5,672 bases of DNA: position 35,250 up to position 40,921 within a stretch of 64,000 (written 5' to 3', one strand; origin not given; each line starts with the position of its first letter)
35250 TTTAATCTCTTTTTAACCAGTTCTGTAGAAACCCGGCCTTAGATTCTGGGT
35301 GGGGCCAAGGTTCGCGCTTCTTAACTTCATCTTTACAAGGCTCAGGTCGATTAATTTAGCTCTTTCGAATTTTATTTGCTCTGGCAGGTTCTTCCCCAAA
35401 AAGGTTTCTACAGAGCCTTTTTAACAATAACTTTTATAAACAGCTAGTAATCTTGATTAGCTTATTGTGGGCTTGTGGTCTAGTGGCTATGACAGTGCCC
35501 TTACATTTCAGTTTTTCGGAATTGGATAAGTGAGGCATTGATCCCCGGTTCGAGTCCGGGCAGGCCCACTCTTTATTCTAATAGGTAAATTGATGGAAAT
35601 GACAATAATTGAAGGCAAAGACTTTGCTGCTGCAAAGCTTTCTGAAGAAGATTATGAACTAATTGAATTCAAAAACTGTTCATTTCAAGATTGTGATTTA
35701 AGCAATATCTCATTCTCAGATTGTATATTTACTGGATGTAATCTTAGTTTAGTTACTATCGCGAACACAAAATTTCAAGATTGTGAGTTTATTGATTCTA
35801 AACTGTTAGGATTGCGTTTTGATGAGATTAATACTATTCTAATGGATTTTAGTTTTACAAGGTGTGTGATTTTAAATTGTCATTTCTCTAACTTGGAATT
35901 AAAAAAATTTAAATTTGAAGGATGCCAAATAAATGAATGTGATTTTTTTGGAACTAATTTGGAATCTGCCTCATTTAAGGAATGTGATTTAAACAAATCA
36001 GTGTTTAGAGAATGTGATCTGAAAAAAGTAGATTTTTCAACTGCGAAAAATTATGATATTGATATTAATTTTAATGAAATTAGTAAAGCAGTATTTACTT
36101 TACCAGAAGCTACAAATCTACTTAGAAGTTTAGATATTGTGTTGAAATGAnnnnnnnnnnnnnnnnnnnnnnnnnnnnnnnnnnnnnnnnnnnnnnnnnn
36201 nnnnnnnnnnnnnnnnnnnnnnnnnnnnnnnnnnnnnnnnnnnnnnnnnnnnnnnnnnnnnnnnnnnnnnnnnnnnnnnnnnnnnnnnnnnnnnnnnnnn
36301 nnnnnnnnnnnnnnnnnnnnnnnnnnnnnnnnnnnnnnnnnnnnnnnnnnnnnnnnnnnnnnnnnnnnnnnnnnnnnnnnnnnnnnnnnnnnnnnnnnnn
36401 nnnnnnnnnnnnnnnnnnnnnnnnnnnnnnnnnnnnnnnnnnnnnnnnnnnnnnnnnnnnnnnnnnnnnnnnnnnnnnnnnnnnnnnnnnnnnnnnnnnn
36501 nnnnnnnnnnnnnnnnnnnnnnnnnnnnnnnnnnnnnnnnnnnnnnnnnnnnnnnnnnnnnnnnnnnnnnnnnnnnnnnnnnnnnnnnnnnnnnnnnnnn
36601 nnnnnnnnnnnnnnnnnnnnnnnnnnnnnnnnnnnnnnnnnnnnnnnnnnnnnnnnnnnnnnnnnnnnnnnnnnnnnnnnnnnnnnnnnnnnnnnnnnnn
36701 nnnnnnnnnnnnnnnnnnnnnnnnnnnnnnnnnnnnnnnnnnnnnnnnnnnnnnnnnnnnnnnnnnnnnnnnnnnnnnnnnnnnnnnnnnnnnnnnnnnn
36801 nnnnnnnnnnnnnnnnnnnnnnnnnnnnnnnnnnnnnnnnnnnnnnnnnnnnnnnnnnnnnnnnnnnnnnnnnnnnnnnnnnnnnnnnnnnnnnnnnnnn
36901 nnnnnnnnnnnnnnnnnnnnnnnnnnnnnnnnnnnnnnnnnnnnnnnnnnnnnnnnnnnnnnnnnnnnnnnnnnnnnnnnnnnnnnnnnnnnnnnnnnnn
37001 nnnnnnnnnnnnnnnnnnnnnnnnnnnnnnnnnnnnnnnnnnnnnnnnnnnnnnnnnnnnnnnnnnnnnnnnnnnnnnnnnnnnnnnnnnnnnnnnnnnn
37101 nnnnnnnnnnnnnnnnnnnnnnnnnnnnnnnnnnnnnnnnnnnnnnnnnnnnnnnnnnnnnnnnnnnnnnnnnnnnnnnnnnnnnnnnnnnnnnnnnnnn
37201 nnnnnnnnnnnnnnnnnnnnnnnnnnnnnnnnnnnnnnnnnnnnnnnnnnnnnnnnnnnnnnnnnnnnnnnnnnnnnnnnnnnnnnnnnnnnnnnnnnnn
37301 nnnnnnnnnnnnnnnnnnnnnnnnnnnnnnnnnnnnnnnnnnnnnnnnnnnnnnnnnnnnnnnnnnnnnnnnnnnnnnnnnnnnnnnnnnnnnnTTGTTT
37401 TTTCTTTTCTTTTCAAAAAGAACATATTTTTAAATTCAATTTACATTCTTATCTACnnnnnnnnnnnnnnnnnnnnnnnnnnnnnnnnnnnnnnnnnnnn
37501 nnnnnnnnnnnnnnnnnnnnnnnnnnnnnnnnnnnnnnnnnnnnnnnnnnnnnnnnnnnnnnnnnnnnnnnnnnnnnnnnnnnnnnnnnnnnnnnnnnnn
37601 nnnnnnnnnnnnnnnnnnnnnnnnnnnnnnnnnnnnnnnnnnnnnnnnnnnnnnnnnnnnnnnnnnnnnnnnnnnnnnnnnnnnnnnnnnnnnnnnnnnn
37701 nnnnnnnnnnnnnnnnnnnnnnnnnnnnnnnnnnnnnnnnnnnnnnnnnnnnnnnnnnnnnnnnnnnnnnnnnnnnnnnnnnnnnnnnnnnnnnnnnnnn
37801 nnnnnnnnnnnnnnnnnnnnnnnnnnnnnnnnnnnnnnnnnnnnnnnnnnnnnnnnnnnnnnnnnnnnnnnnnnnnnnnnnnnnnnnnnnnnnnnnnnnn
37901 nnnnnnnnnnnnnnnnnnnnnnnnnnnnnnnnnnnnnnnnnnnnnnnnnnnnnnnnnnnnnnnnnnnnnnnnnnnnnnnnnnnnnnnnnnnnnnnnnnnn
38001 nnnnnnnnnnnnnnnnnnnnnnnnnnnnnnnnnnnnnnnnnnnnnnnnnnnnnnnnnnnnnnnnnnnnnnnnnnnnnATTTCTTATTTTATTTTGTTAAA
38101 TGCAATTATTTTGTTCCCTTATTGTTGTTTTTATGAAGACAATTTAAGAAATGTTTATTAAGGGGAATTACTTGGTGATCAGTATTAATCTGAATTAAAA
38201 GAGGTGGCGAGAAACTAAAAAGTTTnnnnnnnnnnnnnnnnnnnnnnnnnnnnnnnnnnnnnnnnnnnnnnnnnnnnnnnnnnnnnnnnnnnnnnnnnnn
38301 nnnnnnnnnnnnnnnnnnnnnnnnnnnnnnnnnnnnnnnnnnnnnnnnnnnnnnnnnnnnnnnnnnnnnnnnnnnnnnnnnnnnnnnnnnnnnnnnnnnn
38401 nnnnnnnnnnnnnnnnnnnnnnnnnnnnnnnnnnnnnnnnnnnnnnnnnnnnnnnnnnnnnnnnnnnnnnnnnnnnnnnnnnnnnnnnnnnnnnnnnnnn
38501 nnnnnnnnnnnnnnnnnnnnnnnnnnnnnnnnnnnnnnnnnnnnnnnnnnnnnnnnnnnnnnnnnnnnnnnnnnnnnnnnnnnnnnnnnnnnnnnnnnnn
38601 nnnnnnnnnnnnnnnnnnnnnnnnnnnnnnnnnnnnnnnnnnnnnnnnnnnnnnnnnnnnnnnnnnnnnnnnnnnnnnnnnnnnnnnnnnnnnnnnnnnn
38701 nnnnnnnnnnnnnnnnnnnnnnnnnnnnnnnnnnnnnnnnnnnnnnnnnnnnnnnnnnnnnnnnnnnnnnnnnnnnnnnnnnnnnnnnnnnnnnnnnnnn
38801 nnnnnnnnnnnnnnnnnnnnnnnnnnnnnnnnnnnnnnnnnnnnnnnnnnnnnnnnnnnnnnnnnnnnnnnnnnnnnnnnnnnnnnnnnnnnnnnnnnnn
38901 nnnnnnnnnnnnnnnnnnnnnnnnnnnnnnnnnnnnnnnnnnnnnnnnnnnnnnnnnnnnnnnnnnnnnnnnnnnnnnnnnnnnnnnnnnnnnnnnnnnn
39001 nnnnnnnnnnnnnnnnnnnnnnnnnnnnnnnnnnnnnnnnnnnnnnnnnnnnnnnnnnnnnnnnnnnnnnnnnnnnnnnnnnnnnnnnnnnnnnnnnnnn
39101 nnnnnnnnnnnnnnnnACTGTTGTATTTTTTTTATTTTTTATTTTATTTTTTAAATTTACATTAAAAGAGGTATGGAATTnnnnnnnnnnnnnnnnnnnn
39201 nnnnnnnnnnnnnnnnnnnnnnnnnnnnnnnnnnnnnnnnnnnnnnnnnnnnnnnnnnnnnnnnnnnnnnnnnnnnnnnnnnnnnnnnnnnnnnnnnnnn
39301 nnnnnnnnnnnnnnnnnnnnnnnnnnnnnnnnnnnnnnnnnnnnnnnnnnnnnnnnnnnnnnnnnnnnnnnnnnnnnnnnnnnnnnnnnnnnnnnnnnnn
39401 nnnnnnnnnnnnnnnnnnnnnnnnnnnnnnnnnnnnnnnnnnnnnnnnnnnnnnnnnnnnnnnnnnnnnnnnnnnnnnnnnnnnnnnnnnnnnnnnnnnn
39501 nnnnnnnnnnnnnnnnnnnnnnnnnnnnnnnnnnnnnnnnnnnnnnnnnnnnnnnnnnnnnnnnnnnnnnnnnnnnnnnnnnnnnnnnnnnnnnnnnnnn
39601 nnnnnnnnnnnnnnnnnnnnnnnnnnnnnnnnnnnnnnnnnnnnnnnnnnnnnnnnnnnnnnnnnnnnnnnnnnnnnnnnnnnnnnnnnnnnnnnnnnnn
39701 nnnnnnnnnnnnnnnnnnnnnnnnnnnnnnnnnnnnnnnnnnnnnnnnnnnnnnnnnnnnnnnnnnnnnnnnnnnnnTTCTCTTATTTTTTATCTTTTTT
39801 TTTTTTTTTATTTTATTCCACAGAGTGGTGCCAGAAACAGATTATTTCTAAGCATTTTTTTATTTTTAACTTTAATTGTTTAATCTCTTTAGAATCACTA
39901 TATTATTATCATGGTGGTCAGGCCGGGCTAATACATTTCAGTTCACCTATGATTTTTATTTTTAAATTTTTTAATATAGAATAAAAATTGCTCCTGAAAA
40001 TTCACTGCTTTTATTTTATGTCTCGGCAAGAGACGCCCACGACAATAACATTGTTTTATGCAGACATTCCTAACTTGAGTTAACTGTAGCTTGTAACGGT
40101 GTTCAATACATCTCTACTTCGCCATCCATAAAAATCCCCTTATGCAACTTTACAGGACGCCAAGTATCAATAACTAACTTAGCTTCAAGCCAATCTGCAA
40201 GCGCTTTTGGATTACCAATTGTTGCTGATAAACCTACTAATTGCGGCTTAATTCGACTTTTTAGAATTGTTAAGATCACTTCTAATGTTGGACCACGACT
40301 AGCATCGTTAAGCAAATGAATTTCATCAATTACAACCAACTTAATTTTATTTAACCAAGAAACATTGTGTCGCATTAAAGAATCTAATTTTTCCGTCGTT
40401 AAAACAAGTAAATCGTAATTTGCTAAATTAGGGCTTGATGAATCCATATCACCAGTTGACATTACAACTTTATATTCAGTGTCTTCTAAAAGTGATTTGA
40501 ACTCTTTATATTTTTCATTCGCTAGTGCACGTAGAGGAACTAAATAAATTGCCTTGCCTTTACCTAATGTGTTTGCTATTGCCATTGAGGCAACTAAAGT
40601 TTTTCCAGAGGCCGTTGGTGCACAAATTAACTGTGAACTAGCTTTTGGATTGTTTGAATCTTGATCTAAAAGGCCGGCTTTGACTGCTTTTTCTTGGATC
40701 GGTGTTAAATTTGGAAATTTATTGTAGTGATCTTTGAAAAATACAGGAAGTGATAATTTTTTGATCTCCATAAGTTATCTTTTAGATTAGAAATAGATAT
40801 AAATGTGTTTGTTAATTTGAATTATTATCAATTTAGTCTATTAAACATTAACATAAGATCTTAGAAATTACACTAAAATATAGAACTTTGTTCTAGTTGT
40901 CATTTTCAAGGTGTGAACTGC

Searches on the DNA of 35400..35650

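Call 77: search_rna_families(source=window, start=35400, end=35650, threshold=gathering, show_alignments=1)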
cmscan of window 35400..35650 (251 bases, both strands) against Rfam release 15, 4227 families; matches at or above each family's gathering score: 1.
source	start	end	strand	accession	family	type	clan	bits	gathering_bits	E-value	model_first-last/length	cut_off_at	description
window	35469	35568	+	RF00005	tRNA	Gene; tRNA;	CL00001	52.4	29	8.6e-11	1-71/71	no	tRNA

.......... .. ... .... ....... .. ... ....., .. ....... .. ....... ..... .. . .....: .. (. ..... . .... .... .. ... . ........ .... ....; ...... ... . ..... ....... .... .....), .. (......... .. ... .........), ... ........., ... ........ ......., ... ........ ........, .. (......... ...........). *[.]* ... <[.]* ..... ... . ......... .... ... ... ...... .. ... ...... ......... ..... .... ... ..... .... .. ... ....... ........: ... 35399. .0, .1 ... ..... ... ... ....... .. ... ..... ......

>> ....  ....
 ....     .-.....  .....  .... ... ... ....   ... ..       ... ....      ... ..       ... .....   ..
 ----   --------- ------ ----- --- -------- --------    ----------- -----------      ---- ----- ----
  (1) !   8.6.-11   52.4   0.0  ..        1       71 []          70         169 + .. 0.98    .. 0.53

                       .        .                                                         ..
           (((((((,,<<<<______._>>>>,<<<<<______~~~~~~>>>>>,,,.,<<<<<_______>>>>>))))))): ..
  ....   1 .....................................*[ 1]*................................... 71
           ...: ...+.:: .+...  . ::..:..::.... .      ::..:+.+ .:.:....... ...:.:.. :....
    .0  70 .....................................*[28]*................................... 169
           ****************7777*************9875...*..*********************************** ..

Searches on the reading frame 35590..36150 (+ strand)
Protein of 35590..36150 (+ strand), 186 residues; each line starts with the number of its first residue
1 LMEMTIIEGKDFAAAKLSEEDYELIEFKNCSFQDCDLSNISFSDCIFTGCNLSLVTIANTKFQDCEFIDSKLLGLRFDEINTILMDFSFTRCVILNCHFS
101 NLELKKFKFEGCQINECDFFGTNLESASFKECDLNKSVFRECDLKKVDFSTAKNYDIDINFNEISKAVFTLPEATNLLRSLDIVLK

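Call 9: search_protein_families(library=pfam, proteins=[window:35590-36150:+], max_evalue=0.0001)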
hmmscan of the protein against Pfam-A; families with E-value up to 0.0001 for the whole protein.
window:35590-36150:+ (186 aa): 5 families
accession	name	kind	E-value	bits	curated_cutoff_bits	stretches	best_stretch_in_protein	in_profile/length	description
PF13599.13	Pentapeptide_4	-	6.9e-25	87.4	38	3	41-119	2-78/78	Pentapeptide repeat region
PF13576.12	Pentapeptide_3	-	5e-16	59.1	27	1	27-65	6-47/48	Pentapeptide repeats (9 copies)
PF00805.28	Pentapeptide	-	8e-16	57.7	20.2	2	117-152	1-36/40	Pentapeptide repeats (8 copies)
PF23894.2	LD_SV2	-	6.8e-12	46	29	2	5-75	20-90/92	SV2A/B/C luminal domain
PF25296.1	Decapeptide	-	2.4e-05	24.5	45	0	99-170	2-73/74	Decapeptide repeat region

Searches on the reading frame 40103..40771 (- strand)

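Call 11: search_protein_families(library=pfam, proteins=[window:40103-40771:-], max_evalue=0.0001)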
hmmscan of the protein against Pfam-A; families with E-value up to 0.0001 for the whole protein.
window:40103-40771:- (222 aa): 3 families
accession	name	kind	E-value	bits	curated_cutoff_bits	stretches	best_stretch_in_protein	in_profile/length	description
PF00270.35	DEAD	-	9.8e-34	116.9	26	1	23-187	1-163/167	DEAD/DEAH box helicase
PF04851.21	ResIII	-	9.2e-15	55.4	22.5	1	21-185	3-162/164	Type III restriction enzyme, res subunit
PF22527.2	DEXQc_Suv3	-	4e-10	39.9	27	1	50-166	19-117/154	DEXQ-box helicase domain of Suv3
